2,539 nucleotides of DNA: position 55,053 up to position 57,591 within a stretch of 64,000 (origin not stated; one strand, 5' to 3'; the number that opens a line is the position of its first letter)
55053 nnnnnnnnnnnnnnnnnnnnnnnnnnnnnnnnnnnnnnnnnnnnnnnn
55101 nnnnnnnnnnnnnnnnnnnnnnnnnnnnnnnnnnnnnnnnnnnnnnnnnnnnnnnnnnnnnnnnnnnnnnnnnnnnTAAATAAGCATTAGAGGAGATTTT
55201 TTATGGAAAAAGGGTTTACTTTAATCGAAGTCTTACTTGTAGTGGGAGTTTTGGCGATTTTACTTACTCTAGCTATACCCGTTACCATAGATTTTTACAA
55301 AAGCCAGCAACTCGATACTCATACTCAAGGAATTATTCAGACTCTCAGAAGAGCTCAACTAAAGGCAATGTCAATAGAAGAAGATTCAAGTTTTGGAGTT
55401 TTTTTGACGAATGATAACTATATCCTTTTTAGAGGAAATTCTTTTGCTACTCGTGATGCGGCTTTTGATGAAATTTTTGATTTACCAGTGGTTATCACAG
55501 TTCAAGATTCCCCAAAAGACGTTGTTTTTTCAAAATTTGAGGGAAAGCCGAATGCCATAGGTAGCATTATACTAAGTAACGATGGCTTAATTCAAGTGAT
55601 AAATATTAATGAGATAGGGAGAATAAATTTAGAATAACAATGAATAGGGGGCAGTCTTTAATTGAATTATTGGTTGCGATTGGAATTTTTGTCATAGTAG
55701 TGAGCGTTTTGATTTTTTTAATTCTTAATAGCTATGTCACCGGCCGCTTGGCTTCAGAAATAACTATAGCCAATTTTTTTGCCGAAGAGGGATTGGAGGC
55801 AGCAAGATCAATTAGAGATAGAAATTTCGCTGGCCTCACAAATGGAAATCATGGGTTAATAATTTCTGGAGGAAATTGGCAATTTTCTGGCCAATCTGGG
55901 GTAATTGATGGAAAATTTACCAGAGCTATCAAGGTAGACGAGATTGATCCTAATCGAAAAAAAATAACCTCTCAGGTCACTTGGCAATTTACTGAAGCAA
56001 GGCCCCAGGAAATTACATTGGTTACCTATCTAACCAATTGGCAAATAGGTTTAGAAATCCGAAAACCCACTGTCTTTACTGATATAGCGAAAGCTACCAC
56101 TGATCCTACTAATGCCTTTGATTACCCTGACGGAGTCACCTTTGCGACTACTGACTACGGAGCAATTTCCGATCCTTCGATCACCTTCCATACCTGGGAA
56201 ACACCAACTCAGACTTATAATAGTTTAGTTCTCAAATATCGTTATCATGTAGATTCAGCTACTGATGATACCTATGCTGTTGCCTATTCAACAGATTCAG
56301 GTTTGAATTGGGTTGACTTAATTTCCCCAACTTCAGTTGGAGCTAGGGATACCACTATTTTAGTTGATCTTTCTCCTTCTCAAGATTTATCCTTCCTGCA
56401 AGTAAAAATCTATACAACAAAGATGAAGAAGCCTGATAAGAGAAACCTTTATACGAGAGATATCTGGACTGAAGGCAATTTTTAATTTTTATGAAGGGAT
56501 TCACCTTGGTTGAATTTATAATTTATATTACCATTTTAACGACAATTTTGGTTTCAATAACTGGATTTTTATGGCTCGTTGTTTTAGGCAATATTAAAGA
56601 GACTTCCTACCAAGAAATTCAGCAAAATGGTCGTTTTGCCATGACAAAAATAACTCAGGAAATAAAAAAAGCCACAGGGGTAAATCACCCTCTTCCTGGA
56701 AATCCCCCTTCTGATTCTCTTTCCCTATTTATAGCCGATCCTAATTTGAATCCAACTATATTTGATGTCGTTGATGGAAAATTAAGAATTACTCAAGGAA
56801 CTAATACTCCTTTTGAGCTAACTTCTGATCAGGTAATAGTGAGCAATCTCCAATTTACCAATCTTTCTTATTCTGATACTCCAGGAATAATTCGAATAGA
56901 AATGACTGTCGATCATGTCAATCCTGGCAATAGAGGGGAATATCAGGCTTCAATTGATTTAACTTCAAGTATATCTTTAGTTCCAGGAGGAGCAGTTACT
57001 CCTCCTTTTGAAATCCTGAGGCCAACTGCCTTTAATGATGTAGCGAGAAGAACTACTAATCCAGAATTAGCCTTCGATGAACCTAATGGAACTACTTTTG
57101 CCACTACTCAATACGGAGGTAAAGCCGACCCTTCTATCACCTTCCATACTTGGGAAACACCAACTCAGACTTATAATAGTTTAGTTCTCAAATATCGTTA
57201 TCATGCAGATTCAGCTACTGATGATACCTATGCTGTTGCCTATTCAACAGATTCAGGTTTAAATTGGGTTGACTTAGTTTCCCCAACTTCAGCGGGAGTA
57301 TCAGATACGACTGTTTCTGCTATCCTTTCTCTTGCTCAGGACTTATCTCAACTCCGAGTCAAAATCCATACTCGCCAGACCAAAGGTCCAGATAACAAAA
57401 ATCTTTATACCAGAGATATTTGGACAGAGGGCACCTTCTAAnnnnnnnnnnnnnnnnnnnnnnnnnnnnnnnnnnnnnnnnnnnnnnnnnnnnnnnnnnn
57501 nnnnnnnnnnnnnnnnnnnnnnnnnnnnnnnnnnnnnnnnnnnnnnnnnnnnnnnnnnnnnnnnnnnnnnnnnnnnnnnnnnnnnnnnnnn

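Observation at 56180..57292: Adjacent minor pilins share a novel C-terminal domain with a 157-nt gene-conversion tract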

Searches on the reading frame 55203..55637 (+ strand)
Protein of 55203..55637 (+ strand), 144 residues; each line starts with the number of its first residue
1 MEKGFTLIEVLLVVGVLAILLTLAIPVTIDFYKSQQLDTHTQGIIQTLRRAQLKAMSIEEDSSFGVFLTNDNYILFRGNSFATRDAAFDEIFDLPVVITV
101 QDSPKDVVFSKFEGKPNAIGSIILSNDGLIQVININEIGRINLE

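Call 4: search_protein_families(library=pfam, proteins=[window:55203-55637:+], max_evalue=1)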
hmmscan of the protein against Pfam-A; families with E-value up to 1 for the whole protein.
window:55203-55637:+ (144 aa): 1 family
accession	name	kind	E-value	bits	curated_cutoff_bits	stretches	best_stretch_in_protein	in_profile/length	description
PF07963.17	N_methyl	-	3.9e-05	23.5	21.2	1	2-24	4-26/27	Prokaryotic N-terminal methylation motif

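Call 5: search_protein_families(library=ncbifam, proteins=[window:55203-55637:+], max_evalue=1)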
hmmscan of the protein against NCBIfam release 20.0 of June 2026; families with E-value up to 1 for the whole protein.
window:55203-55637:+ (144 aa): 20 families
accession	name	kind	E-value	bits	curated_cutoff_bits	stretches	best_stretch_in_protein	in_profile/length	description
NF040982.1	ComGD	equivalog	1.1e-09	38.9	70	1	2-125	1-119/139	competence type IV pilus minor pilin ComGD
TIGR02596.1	TIGR02596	subfamily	3.1e-08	33.9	70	1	5-57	1-53/196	Verru_Chthon cassette protein D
NF041013.1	T4P_ComGE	equivalog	7e-07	29.3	49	1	3-76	4-79/83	competence type IV pilus minor pilin ComGE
TIGR01708.2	typeII_sec_gspH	equivalog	1.3e-06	28.5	80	1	2-77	1-74/169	type II secretion system minor pseudopilin GspH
NF040999.1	pilin_ComGC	equivalog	3.7e-06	27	75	1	2-62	1-59/84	competence type IV pilus major pilin ComGC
TIGR02532.1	IV_pilin_GFxxxE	domain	5.2e-06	26.1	16.3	1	3-25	2-24/24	prepilin-type N-terminal cleavage/methylation domain-containing protein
NF041775.1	typeIV_PilA_Myxo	equivalog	5.6e-06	26.5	400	1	2-82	10-87/214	type IV pilin protein PilA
NF007800.0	PRK10506.1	equivalog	1.9e-05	24.5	158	1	2-83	8-89/163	prepilin peptidase-dependent protein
NF007862.0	PRK10574.1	equivalog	3.3e-05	24.1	138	1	2-46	4-48/145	prepilin peptidase-dependent pilin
TIGR01710.1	typeII_sec_gspG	equivalog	0.00032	20.8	88.85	1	3-51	1-48/134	type II secretion system major pseudopilin GspG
TIGR02599.1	TIGR02599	subfamily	0.0008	18.7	256.5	1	4-51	1-45/361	Verru_Chthon cassette protein C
NF047827.1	T3SSXpsH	equivalog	0.0084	15.9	160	1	3-64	1-62/145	type II secretion system protein XpsH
NF041002.1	pilin_ComGF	equivalog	0.016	15.4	80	1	2-37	1-36/139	competence type IV pilus minor pilin ComGF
NF038303.1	EPS_HpsB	equivalog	0.02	14.9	150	1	2-28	2-28/211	hormogonium polysaccharide secretion pseudopilin HpsB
TIGR02598.1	TIGR02598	subfamily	0.021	15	51.4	1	4-63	1-62/151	Verru_Chthon cassette protein B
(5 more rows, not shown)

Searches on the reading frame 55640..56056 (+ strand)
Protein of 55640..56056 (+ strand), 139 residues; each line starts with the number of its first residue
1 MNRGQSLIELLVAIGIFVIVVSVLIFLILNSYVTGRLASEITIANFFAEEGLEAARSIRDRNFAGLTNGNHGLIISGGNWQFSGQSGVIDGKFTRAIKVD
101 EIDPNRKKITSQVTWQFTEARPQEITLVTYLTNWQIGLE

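Call 54: search_solved_structures(query=A4, max_evalue=10)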
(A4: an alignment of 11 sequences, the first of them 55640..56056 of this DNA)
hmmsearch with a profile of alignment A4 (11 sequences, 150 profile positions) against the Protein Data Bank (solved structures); distinct sequences matched with E-value up to 10: 11.
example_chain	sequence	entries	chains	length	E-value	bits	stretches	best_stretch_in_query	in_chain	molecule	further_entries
1qb5_D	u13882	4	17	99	0.045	16.8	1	54-110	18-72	PROTEIN (HEAT LABILE ENTEROTOXIN TYPE IIB B-PENTAMER) | HEAT LABILE ENTEROTOXIN TYPE IIB | HEAT-LABILE ENTEROTOXIN IIB, B CHAIN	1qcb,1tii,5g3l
4fnf_D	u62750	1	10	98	0.046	16.8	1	54-110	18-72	Heat-labile enterotoxin IIB, B chain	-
8guf_A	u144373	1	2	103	0.046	16.8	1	54-110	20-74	Heat-labile enterotoxin IIB, B chain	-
8guf_B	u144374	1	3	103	0.048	16.7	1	54-110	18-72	Heat-labile enterotoxin IIB, B chain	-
4fp5_D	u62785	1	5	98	0.052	16.6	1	54-110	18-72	Heat-labile enterotoxin IIB, B chain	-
4fo2_D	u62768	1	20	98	0.058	16.4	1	55-110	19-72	Heat-labile enterotoxin IIB, B chain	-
8gw2_D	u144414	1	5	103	0.096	15.7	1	55-110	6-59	Heat-labile enterotoxin IIB, B chain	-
5g3l_D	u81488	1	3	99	0.1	15.6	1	54-108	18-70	HEAT-LABILE ENTEROTOXIN IIB, B CHAIN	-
1nnx_A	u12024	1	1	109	0.19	14.7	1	57-103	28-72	Protein ygiW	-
9egp_A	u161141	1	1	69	0.9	12.6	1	3-28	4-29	Geopilin domain 1 protein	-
5j76_A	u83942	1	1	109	2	11.4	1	51-100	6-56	12kD storage protein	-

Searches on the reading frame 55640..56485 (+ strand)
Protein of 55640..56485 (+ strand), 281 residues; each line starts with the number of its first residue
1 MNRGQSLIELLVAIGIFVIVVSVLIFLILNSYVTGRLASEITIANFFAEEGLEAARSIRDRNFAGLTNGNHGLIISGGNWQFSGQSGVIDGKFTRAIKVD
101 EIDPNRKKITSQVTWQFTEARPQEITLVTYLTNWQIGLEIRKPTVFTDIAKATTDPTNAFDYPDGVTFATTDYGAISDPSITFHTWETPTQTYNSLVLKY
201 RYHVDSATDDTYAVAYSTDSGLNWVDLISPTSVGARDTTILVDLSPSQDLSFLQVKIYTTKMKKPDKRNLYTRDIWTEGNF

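Call 4: search_protein_families(library=pfam, proteins=[window:55640-56485:+], max_evalue=1)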
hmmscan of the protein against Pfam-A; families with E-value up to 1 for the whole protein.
window:55640-56485:+ (281 aa): 2 families
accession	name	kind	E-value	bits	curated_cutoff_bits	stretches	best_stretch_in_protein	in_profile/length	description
PF07963.17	N_methyl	-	0.0001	22.1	21.2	1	2-24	4-26/27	Prokaryotic N-terminal methylation motif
PF00754.31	F5_F8_type_C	-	0.04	14.5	28.2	1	191-261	45-114/127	F5/8 type C domain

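Call 5: search_protein_families(library=ncbifam, proteins=[window:55640-56485:+], max_evalue=1)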
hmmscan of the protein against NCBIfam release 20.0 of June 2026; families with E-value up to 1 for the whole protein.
window:55640-56485:+ (281 aa): 4 families
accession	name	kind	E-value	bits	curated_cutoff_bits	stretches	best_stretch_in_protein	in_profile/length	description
NF041013.1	T4P_ComGE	equivalog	0.0013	18.8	49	1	2-28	3-29/83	competence type IV pilus minor pilin ComGE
TIGR01707.1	gspI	equivalog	0.0048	17.4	44.35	1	4-83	1-78/101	type II secretion system minor pseudopilin GspI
TIGR02523.1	type_IV_pilV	equivalog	0.0072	16.8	52.2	1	3-59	2-58/139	type IV pilus modification protein PilV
TIGR02532.1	IV_pilin_GFxxxE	domain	0.0094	15.8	16.3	1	6-24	5-23/24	prepilin-type N-terminal cleavage/methylation domain-containing protein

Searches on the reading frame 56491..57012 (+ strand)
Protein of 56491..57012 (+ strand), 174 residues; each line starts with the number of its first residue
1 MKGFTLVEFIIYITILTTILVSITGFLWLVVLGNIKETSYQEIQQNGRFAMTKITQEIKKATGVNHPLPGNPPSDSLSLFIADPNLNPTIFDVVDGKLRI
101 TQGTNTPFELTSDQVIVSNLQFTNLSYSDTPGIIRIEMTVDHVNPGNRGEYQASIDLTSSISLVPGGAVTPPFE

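Call 55: search_solved_structures(query=A5, max_evalue=10)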
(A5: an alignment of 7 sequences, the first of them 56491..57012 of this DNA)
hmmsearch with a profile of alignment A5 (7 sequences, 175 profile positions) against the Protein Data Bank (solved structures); distinct sequences matched with E-value up to 10: 17.
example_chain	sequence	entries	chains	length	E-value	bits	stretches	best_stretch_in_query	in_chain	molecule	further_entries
9egp_A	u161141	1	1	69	0.00021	24.3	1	2-30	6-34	Geopilin domain 1 protein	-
7tgg_A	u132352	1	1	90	0.00044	23.2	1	2-32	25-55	Geopilin domain 1 protein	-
9lab_B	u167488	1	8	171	0.0011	21.9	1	1-31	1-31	MSHA major pilin subunit MshA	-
9laa_A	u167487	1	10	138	0.0024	20.8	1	2-28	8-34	Type IV pilin protein PilA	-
2m7g_A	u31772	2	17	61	0.091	15.7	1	7-34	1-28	Geopilin domain 1 protein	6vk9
3hbc_A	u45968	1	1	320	0.092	15.7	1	58-110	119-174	Choloylglycine hydrolase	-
6ufy_A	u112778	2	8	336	0.1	15.5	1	58-110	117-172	Choloylglycine hydrolase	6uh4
2x3f_A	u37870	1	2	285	0.64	12.9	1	88-141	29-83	PANTHOTHENATE SYNTHETASE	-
2hi2_A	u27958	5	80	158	1.3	11.9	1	7-26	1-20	Fimbrial protein | PilA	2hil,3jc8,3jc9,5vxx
1ay2_A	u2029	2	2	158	1.4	11.8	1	7-26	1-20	TYPE 4 PILIN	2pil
1oqw_A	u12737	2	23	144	1.4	11.8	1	7-28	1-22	Fimbrial protein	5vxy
8tj2_C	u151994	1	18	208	1.6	11.6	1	7-32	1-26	Type IV major pilin protein PilA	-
5kua_A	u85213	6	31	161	1.8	11.5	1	7-26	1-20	pilin | Neisseria meningitidis PilE variant SB-GATDH | Neisseria meningitidis PilE, SB-DATDH variant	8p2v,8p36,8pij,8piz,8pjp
5mg3_G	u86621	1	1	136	2.3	11.1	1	11-39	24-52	Protein-export membrane protein SecG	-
3sok_A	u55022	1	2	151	2.3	11.1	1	7-29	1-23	Fimbrial protein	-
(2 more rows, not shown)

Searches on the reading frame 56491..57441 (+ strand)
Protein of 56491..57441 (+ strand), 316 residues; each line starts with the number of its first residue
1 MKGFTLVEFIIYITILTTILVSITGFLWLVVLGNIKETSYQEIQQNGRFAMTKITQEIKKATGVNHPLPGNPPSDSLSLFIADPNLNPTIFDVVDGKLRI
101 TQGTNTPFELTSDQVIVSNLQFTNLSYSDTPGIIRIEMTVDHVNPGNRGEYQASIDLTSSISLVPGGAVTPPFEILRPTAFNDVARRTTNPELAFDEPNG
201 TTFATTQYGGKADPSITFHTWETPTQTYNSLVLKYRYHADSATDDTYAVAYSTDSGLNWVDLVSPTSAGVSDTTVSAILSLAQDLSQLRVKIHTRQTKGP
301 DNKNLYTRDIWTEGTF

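Call 4: search_protein_families(library=pfam, proteins=[window:56491-57441:+], max_evalue=1)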
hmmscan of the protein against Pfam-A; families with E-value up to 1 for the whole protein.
window:56491-57441:+ (316 aa): 2 families
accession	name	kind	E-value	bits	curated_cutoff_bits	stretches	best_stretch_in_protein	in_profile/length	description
PF00754.31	F5_F8_type_C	-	0.00049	20.7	28.2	1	189-297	12-115/127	F5/8 type C domain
PF07963.17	N_methyl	-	0.0039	17.2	21.2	1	2-22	5-25/27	Prokaryotic N-terminal methylation motif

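Call 5: search_protein_families(library=ncbifam, proteins=[window:56491-57441:+], max_evalue=1)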
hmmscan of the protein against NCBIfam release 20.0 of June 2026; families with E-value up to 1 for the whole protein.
window:56491-57441:+ (316 aa): 4 families
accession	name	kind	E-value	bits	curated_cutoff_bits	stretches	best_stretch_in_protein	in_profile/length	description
NF041002.1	pilin_ComGF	equivalog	0.00093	19.4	80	1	2-62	2-60/139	competence type IV pilus minor pilin ComGF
NF040999.1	pilin_ComGC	equivalog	0.081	13.1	75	1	2-56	2-47/84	competence type IV pilus major pilin ComGC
NF007848.0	PRK10557.1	equivalog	0.082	12.2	120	1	2-61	11-70/192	prepilin peptidase-dependent protein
TIGR02599.1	TIGR02599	subfamily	0.11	11.7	256.5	1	3-62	1-60/361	Verru_Chthon cassette protein C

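Call 21: predict_structure(protein=window:56491-57438:+)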
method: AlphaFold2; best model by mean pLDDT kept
length: 316 residues; sequences in the alignment: 1
mean_pLDDT: 39.1   pTM: 0.22
mean pLDDT of the five models: 39.1, 35.3, 35.2, 34.4, 33.5
residues with pLDDT >= 90: 21; 70-90: 8; 50-70: 7; < 50: 280
segments of 3 or more residues with pLDDT < 50: 38-316
pLDDT, mean of each block of 10 residues (from residue 1): 83 94 89 56 40 39 35 31 32 32 29 26 30 33 33 30 26 30 26 27 28 28 27 31 38 38 43 46 39 38 36 34
secondary structure, 60 per line:
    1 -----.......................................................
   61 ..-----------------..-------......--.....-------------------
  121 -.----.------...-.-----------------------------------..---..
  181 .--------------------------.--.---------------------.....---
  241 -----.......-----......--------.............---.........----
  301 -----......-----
elements in order: H6-62 E89-94 E97-101 E134-136 E233-237 E246-252 E258-263 H272-284 E288-296 E306-311

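Call 42: search_protein_families(library=phrogs, proteins=[window:56491-57438:+], max_evalue=0.001)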
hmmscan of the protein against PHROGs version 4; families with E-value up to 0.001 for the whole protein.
window:56491-57438:+ (316 aa): 0 families

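Call 60: list_cluster_members(proteins=[P0151, window:56491-57438:+, P0153])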
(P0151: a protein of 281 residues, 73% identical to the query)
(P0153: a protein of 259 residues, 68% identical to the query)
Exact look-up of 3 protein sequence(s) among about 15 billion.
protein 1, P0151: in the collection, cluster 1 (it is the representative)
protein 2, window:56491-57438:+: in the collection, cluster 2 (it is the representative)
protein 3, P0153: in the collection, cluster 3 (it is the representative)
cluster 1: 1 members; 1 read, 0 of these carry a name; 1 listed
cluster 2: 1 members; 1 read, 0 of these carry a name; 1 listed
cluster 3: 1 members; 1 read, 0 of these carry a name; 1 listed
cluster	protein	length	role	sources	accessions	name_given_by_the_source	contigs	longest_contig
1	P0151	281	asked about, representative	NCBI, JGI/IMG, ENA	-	-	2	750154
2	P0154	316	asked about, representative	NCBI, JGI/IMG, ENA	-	-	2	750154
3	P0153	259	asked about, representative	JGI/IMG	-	-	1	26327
